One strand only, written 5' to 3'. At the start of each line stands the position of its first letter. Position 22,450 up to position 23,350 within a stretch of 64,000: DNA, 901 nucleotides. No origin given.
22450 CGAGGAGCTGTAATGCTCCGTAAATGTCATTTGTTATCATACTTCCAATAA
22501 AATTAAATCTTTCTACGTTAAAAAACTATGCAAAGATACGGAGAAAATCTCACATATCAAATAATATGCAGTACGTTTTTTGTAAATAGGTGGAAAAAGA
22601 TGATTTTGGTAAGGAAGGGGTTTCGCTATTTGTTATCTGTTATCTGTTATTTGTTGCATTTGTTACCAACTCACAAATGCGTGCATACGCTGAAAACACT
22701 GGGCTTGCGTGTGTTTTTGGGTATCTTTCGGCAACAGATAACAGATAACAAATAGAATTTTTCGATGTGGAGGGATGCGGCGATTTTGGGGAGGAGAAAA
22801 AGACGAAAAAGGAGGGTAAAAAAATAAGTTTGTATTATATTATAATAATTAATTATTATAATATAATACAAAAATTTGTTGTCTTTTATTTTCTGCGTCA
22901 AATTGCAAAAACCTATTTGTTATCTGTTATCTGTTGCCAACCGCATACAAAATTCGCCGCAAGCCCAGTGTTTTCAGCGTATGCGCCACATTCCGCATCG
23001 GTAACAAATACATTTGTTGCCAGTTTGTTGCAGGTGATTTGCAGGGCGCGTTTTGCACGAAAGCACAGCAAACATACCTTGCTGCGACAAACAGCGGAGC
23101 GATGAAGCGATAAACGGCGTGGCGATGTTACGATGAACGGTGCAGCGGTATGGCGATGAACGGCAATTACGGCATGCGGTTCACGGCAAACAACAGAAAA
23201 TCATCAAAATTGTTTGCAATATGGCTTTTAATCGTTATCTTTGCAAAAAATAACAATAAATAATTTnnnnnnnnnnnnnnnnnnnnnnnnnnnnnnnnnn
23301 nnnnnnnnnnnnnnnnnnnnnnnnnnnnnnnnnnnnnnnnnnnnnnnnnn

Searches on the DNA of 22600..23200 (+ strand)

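Call 83: search_dna_similar(query=window:22600-23200:+, collection=phages, mode=distant, max_evalue=0.01, max_rows=10)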
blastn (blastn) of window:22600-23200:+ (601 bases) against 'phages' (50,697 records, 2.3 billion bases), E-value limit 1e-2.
No match.
